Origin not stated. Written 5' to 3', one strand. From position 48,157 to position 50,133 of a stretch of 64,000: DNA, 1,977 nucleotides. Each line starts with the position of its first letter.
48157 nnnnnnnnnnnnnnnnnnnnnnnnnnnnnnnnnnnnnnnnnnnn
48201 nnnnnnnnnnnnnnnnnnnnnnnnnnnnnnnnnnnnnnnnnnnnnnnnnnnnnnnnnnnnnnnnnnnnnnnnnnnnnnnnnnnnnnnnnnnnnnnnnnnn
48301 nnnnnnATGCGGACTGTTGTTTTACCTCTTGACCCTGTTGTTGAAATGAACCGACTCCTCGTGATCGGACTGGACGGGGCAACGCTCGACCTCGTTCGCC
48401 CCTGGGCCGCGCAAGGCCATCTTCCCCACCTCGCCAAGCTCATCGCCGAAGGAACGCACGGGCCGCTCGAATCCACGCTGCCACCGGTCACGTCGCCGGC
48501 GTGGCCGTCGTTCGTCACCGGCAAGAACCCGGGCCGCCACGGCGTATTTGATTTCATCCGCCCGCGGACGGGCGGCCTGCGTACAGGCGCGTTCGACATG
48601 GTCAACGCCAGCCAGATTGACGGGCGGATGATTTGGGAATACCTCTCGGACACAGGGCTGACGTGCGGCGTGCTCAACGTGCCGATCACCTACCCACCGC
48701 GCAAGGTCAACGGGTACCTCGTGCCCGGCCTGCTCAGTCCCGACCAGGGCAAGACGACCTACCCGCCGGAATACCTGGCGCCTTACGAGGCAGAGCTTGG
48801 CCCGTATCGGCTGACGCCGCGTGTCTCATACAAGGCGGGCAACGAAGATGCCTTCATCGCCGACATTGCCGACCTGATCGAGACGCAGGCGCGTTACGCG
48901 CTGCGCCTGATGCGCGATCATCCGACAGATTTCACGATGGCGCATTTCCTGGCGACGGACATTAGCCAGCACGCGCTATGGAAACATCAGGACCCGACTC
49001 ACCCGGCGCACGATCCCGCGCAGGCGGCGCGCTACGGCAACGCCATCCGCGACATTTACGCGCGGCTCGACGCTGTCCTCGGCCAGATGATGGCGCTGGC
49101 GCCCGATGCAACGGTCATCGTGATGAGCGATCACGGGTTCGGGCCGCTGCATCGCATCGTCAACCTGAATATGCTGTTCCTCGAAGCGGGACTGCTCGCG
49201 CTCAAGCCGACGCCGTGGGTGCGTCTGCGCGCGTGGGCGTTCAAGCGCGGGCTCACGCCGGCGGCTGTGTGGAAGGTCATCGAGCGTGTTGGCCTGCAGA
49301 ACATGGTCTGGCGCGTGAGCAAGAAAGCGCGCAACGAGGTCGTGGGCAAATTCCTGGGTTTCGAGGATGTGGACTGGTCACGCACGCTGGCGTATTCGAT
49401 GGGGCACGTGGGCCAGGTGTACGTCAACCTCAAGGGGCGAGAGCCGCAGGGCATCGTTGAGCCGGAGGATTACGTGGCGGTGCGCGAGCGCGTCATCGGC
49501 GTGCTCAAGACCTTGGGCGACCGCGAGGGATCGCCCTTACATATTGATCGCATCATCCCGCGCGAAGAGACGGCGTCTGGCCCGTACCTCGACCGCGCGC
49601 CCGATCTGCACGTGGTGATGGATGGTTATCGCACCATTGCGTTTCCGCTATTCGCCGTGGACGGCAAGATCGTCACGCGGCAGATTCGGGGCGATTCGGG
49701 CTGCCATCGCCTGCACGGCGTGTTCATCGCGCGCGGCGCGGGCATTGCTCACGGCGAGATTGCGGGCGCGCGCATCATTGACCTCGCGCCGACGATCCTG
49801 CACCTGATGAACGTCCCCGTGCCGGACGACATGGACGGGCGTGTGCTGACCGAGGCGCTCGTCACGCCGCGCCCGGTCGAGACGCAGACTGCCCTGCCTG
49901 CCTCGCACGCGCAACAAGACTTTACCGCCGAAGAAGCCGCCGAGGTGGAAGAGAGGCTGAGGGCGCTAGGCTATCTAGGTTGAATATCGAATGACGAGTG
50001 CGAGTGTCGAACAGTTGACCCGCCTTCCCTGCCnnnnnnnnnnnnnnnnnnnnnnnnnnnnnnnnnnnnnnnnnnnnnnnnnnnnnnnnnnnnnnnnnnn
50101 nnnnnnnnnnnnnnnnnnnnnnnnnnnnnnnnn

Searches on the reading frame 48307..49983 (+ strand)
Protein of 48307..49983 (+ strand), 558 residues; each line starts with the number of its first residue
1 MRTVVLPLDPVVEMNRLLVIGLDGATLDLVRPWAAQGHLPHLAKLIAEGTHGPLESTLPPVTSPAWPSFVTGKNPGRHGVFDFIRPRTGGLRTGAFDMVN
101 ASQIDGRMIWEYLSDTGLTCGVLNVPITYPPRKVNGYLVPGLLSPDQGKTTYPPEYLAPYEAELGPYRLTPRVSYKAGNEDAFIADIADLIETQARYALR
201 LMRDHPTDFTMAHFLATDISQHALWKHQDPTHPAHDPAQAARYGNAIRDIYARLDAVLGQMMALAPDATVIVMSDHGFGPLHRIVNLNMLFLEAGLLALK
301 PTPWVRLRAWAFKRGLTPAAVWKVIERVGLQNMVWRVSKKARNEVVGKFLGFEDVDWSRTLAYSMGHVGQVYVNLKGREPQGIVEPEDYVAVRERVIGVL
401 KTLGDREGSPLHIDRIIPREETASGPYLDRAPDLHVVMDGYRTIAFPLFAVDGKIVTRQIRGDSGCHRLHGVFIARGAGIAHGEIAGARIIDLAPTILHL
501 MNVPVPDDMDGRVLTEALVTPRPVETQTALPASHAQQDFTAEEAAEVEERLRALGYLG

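Call 37: search_protein_families(library=pfam, proteins=[window:48307-49983:+], max_evalue=0.001)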
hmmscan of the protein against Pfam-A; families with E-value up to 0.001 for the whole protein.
window:48307-49983:+ (558 aa): 1 family
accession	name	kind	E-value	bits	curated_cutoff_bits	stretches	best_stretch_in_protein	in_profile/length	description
PF01663.27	Phosphodiest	-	2.7e-44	152.6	23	1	17-439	1-318/342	Type I phosphodiesterase / nucleotide pyrophosphatase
